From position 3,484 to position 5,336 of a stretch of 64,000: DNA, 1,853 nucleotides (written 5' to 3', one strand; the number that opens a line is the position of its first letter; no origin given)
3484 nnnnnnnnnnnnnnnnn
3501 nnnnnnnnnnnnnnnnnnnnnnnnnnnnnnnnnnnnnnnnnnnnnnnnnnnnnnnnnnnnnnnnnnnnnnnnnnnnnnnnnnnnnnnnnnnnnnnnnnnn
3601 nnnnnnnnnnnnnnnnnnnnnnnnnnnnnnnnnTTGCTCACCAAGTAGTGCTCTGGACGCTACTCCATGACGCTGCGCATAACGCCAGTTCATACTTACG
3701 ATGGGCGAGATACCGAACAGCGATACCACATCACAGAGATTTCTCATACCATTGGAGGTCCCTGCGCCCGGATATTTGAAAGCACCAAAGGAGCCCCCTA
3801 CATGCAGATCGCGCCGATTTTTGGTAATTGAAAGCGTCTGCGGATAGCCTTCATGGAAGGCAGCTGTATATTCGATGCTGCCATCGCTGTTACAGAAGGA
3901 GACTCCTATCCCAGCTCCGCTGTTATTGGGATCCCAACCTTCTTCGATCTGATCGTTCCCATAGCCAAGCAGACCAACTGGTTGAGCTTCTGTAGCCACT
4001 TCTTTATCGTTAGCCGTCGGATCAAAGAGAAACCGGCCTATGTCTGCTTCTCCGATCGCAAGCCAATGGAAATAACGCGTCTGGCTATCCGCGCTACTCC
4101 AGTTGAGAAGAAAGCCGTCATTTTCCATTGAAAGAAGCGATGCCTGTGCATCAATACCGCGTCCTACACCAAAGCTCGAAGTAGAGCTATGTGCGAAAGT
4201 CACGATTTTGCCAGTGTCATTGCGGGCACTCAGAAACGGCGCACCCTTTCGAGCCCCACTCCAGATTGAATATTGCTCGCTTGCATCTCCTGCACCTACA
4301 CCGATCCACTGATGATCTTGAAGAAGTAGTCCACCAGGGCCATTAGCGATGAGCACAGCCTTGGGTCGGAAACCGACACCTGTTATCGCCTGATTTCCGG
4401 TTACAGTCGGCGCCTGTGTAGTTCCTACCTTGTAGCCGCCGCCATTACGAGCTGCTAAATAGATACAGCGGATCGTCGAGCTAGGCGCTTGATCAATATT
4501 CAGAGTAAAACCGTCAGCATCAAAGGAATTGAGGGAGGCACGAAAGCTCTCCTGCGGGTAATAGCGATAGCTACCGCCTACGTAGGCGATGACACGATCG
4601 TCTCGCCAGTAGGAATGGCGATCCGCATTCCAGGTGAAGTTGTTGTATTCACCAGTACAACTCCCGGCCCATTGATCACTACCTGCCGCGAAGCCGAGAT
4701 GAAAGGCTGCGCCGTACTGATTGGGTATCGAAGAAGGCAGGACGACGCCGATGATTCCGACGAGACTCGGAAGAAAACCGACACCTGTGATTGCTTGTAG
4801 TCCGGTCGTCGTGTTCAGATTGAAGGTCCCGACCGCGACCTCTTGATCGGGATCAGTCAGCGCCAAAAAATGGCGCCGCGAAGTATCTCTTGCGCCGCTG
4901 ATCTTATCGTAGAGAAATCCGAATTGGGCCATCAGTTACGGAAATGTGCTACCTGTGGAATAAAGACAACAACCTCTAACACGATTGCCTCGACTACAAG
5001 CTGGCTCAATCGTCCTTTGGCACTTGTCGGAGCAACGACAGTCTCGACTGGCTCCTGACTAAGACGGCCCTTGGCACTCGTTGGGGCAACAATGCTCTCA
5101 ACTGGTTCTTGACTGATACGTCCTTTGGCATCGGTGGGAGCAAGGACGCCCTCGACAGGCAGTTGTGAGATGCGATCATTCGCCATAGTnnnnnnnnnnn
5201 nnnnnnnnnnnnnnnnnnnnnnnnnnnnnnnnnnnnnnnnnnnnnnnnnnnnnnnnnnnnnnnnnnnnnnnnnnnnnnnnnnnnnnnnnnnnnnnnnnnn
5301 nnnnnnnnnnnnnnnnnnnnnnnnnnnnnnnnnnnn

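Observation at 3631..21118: Two paralogous fibre modules on either side of the tape-measure gene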

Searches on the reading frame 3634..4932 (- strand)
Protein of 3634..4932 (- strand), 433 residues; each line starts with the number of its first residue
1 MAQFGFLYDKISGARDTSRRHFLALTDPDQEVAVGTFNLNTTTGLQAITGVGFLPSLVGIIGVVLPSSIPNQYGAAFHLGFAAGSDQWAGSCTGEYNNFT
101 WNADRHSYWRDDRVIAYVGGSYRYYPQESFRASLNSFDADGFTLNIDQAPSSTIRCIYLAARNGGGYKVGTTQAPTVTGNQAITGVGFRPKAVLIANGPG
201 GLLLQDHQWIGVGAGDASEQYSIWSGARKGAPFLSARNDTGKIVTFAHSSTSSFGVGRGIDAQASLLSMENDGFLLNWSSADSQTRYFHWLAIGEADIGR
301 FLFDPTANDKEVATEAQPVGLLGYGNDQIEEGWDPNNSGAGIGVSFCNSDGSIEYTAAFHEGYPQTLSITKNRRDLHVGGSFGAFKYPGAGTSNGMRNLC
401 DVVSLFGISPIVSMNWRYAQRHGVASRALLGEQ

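Call 7: search_protein_families(library=pfam, proteins=[window:3634-4932:-], max_evalue=0.01)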
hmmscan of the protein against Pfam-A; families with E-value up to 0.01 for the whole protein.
window:3634-4932:- (433 aa): 0 families

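Call 8: search_protein_families(library=phrogs, proteins=[window:3634-4932:-], max_evalue=0.01)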
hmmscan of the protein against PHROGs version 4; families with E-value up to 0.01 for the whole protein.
window:3634-4932:- (433 aa): 0 families

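Call 16: search_dna_similar(query=window:3634-4932:-, collection=phages, mode=protein, max_rows=20, max_evalue=0.001)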
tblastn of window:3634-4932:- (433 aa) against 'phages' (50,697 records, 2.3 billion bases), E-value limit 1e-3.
No match.

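Call 21: find_homologous_proteins(query=window:3634-4932:-)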
Query window:3634-4932:- (433 aa): 226 proteins with E <= 0.001 among 6952 candidates; the best 120 are listed.
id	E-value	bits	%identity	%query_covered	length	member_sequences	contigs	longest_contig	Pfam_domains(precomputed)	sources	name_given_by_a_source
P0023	2.3e-294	994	100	100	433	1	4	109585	-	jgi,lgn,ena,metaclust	metaclust:\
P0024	2.4e-146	506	57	99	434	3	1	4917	-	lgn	-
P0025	6.9e-143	495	59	93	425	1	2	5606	-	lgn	-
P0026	4.2e-86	308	42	93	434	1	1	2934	-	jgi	jgi:hypothetical protein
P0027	4.3e-83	298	43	93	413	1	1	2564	-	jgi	jgi:hypothetical protein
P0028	1.8e-58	217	36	86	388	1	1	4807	-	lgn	-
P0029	1.5e-41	161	34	64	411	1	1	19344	-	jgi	jgi:hypothetical protein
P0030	2.3e-38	151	29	88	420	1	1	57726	-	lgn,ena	-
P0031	5.2e-38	149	31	62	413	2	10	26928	-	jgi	jgi:hypothetical protein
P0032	2.7e-35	140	34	60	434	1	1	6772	-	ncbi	-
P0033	3.8e-35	140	30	89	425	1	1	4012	-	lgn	-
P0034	3.9e-35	140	33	64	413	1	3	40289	-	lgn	-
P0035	1.2e-34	138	38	55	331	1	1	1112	-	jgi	jgi:hypothetical protein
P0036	1.4e-34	138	35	63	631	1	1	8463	-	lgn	-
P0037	4.5e-34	136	33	62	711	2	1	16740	-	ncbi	ncbi:MAG: hypothetical protein ACYC9I_01575, partial [Desulfuromonadales bacterium]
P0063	5.1e-28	116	31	45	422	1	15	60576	-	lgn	-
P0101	5.0e-23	100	30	64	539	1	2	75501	-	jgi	jgi:hypothetical protein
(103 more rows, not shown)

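Call 39: predict_structure(alignment_id=A2)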
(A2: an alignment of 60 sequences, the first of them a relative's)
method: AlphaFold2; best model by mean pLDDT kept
length: 433 residues; sequences in the alignment: 60
mean_pLDDT: 85.0   pTM: 0.87
mean pLDDT of the five models: 85.0, 83.1, 80.2, 73.7, 71.8
residues with pLDDT >= 90: 240; 70-90: 112; 50-70: 55; < 50: 26
segments of 3 or more residues with pLDDT < 50: 392-394, 408-418, 423-427, 429-433
pLDDT, mean of each block of 10 residues (from residue 1): 77 73 91 95 98 98 73 78 98 81 89 93 79 98 97 93 94 98 98 95 93 95 93 90 96 88 98 98 96 95 84 90 89 80 90 87 64 72 60 58 59 48 49 40
secondary structure, 60 per line:
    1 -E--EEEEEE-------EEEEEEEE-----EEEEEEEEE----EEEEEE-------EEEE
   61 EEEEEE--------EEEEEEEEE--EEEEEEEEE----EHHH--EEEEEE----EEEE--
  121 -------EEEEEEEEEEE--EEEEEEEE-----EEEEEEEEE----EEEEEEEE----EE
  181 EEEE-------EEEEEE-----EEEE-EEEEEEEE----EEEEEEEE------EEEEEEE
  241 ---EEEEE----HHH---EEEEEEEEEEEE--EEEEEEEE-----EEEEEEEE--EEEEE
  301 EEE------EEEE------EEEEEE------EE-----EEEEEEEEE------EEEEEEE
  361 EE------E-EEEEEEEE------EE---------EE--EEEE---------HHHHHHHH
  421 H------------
elements in order: E5-10 E18-25 E31-39 E44-49 E57-66 E75-83 E86-94 E105-110 E115-118 E128-138 E141-148 E154-162 E167-174 E179-184 E192-197 E203-206 E208-215 E220-227 E234-240 E244-248 E259-270 E273-280 E286-293 E296-303 E310-313 E320-325 E339-347 E354-362 E371-378 E400-403 H413-421

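Call 48: search_solved_structures(query=A2, max_evalue=1)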
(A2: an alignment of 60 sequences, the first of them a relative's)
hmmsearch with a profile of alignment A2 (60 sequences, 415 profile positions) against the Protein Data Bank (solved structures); distinct sequences matched with E-value up to 1: 0.

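Call 51: fold_search(model_id=the predicted structure, library=viral)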
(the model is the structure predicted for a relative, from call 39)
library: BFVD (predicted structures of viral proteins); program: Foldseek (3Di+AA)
matches with E <= 10: 793; with E <= 0.001: 13
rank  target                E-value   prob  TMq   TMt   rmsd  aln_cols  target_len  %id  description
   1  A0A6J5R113            1.4e-05  1.00  0.19  0.17  15.4       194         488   17  Uncharacterized protein [uncultured Caudovirales phage]
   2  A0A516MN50            1.5e-05  0.98  0.21  0.19  25.4       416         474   13  (no name in the UniProt tables at hand)
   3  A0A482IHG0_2          2.6e-05  0.51  0.16  0.10  27.6       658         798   10  (no name in the UniProt tables at hand)
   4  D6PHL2                3.6e-05  0.99  0.26  0.10  21.1       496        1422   13  (no name in the UniProt tables at hand)
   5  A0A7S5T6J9            2.1e-04  0.94  0.25  0.12  21.7       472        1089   10  (no name in the UniProt tables at hand)
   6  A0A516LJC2            2.4e-04  1.00  0.25  0.14  10.2       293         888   11  (no name in the UniProt tables at hand)
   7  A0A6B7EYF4            2.8e-04  0.99  0.24  0.09  11.0       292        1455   14  (no name in the UniProt tables at hand)
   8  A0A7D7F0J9            2.8e-04  0.60  0.16  0.16  26.2       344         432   12  (no name in the UniProt tables at hand)
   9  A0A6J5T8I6            3.5e-04  0.16  0.10  0.13  25.0       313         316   10  Uncharacterized protein [uncultured Caudovirales phage]
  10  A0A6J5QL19            3.9e-04  0.99  0.24  0.17  12.7       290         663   13  DUF7483 domain-containing protein [uncultured Caudovirales phage]
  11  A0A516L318            7.8e-04  0.99  0.25  0.20  10.7       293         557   13  (no name in the UniProt tables at hand)
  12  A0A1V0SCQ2            8.7e-04  0.09  0.10  0.06  20.6       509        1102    9  Collagen triple helix repeat motif-containing protein [Indivirus ILV1]
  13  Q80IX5                9.7e-04  0.13  0.12  0.08  20.9       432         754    8  p81 [Providence virus (isolate Helicoverpa zea/United States/vFLM1/-)]
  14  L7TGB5                1.3e-03  0.11  0.12  0.11  22.7       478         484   10  Minor tail protein [Mycobacterium phage Piglet]
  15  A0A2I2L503            1.6e-03  0.11  0.10  0.14  25.6       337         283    9  MORN-repeat protein [Orpheovirus IHUMI-LCC2]
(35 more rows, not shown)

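Call 52: search_protein_families(library=pfam, alignment_id=A2, max_evalue=1)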
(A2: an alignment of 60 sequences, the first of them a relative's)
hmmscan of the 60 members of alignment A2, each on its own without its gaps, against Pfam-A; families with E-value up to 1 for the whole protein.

A. member 1, P0023 (433 aa): 0 families

B. families by the number of members that match (of 60 scanned): 33 families (the first 25 are shown)
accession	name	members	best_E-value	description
PF10615.14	DUF2470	23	9.2e-05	Domain of unknown function (DUF2470)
PF09600.15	Cyd_oper_YbgE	14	0.0034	Cyd operon protein YbgE (Cyd_oper_YbgE)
PF16656.11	Pur_ac_phosph_N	3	0.028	Purple acid Phosphatase, N-terminal domain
PF17787.7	PH_14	3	0.064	PH domain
PF03648.19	Glyco_hydro_67N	2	0.00093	Glycosyl hydrolase family 67 N-terminus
PF10342.15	Kre9_KNH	2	0.0035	Kre9/KNH-like N-terminal Ig-like domain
PF21555.2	CCC_C_1st_pro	2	0.0044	Prokaryotic cation-chloride cotransporter, C-terminal domain, 1st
PF11465.14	Receptor_2B4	1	0.0009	Natural killer cell receptor 2B4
PF20240.3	DUF6597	1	0.019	Domain of unknown function (DUF6597)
PF02669.20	KdpC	1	0.023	K+-transporting ATPase, c chain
PF18528.7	Ret2_MD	1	0.023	RNA editing 3' terminal uridylyl transferase 2 middle domain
PF22452.1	BF9343_1606-like_C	1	0.025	BF9343_1606-like, C-terminal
PF05048.19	NosD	1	0.036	Periplasmic copper-binding protein (NosD)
PF02710.19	Hema_HEFG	1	0.045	Hemagglutinin domain of haemagglutinin-esterase-fusion glycoprotein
PF09301.15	DUF1970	1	0.076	Domain of unknown function (DUF1970)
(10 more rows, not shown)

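Call 53: find_encoding_contigs(protein=P0030, flank=8000, max_places=1)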
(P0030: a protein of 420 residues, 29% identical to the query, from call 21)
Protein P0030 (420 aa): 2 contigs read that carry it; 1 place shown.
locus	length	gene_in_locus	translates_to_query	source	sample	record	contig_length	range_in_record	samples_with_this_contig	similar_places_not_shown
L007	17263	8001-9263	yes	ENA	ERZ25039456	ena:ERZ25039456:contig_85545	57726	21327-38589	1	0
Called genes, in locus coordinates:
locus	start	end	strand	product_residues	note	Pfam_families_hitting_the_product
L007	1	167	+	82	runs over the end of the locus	-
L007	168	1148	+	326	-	PF18906:Phage_tube_2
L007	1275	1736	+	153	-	-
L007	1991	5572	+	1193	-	PF10145:PhageMin_Tail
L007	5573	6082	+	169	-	-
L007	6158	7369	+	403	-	-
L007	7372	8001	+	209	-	-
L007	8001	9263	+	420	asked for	-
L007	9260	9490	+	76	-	-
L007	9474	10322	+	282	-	-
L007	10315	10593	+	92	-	-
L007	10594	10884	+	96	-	-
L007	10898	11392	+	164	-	-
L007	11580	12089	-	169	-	-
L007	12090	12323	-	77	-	-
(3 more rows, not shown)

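Call 54: find_encoding_contigs(protein=P0063, flank=8000, max_places=1)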
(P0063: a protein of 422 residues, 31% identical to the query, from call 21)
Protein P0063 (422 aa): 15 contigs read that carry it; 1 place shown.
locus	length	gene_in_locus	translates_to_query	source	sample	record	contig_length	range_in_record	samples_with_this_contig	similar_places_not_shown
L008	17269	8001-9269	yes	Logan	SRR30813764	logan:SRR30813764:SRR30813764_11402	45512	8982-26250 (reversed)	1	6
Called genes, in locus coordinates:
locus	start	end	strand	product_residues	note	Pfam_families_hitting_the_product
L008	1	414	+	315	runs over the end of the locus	-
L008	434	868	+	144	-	-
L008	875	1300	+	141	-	-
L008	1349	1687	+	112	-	-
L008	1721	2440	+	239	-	-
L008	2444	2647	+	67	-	-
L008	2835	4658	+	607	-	-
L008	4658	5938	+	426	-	-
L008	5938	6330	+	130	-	PF12728:HTH_17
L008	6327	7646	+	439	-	-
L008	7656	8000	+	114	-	-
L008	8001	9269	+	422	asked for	-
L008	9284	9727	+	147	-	-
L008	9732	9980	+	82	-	-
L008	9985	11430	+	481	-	-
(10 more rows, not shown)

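Call 55: find_encoding_contigs(protein=P0101, flank=8000, max_places=1)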
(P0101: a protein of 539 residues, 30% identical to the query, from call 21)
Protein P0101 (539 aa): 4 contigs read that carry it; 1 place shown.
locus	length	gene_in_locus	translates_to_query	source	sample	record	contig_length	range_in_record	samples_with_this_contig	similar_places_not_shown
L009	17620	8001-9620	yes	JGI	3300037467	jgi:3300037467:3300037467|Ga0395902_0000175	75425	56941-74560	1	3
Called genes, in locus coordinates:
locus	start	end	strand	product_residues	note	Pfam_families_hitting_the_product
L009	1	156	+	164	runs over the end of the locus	-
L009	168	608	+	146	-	PF00166:Cpn10 (weak)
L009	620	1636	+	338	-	-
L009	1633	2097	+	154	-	-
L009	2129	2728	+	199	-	-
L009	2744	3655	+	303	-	PF25209:Phage_capsid_4, PF10124:Mu-like_gpT (faint)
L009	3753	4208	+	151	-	-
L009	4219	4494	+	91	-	-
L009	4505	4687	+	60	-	-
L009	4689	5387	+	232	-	-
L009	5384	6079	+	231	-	PF24175:SU10_adaptor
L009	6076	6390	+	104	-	-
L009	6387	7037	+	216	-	PF24175:SU10_adaptor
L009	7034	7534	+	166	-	PF13392:HNH_3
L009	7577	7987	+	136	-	-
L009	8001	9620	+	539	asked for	-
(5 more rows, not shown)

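Call 75: find_related_loci(query=A2, collection=viral_contigs, flank=8000)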
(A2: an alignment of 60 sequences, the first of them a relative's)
Query A2 (433 aa) in viral_contigs; peptide patterns used: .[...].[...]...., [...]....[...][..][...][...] (x = any residue, [..] = any of these).
600 stretches matched a pattern (row limit reached: there are more); 63 encode a relative of the query (tblastn E <= 1e-3); 63 distinct loci.
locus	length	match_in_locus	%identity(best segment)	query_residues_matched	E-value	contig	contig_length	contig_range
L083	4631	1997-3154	33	19-350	1e-25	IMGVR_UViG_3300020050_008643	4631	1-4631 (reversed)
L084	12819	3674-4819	33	5-324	9e-26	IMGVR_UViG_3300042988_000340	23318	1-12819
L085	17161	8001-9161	31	5-298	2e-24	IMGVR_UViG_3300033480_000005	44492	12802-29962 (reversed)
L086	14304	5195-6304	32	21-308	5e-23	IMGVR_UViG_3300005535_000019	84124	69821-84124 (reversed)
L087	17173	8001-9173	30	4-299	1e-22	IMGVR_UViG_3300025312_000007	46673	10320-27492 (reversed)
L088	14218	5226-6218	29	19-295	4e-22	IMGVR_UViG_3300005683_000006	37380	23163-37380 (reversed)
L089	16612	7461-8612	33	21-298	5e-22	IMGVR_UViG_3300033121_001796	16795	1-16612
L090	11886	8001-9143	32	21-294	2e-21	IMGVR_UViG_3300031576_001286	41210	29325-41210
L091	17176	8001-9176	33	21-298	4e-21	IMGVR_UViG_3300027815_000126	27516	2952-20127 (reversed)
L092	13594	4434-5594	28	19-307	6e-20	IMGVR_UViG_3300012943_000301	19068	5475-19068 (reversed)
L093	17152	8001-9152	30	21-295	7e-20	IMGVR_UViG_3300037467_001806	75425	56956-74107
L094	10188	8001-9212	29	13-349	2e-18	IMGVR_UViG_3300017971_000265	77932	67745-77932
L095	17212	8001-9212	29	13-349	2e-18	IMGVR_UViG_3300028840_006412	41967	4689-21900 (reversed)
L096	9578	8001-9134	32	21-298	4e-18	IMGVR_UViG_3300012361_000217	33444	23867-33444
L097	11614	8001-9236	27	1-317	4e-18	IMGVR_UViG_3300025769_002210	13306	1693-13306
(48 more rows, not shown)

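Call 81: search_protein_families(library=phrogs, alignment_id=A4, max_evalue=0.00001)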
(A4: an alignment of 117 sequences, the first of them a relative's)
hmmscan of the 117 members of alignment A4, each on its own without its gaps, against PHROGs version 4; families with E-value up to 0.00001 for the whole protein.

A. member 1, L083:3-710:+ (236 aa): 0 families

B. families by the number of members that match (of 117 scanned): 95 families (the first 25 are shown)
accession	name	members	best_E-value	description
phrog_23653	-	4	2.4e-34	-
phrog_167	-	3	5.5e-22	tail length tape measure protein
phrog_3287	-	3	3.1e-14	virion structural protein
phrog_15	-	2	2.5e-204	terminase large subunit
phrog_675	-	2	4.8e-88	terminase large subunit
phrog_5616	-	2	1.4e-86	tail fiber protein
phrog_31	-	2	2.2e-82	central tail fiber J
phrog_991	-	2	5.7e-48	tail length tape measure protein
phrog_37728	-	2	3.5e-42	-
phrog_31104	-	2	1.9e-38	-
phrog_240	-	2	1.8e-30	head protein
phrog_1272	-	2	6.3e-30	tail length tape measure protein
phrog_21311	-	2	8.3e-28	terminase large subunit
phrog_58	-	2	1.6e-26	tail length tape measure protein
phrog_33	-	2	1.7e-25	distal tail protein Dit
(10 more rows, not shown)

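Call 101: search_protein_representatives(alignment_id=A2)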
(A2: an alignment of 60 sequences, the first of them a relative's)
Query: 60 sequences, 415 profile positions. Proteins with E-value up to 0.001 (for the whole library): 12973; up to 1e-10: 8621; up to 1e-30: 4644. The best 150 are listed.
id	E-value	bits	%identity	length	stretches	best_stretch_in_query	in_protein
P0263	3.7e-287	968.2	-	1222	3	3-398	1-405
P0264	7.3e-285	960.6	-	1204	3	3-397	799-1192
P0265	5.2e-273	921.5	-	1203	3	3-397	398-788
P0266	1.7e-271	916.5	-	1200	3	5-395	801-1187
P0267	7.7e-258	871.6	-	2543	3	3-397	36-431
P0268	1.1e-198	676.7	-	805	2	3-398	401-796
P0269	9.0e-192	653.9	-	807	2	4-397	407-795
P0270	1.2e-189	647.0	-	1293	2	4-397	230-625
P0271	8.5e-188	640.8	-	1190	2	5-400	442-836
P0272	1.3e-183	627.1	-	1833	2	5-397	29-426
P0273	5.0e-180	615.3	-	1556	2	4-394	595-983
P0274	2.5e-175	599.8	-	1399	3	3-397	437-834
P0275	3.3e-168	576.3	-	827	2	2-397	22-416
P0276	2.5e-159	547.1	-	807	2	5-396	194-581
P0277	1.6e-158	544.4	-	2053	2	4-406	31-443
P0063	4.8e-121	421.0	-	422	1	1-399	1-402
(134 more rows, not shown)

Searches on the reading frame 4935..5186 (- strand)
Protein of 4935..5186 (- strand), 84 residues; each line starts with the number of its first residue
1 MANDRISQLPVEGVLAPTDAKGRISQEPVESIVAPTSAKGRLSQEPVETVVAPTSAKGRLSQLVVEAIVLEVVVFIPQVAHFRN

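Call 10: search_protein_families(library=phrogs, proteins=[window:4935-5186:-], max_evalue=0.01)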
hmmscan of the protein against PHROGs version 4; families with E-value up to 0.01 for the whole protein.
window:4935-5186:- (84 aa): 0 families

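Call 29: search_protein_families(library=pfam, proteins=[window:4935-5186:-], max_evalue=10)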
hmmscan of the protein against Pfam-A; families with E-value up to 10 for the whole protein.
window:4935-5186:- (84 aa): 0 families
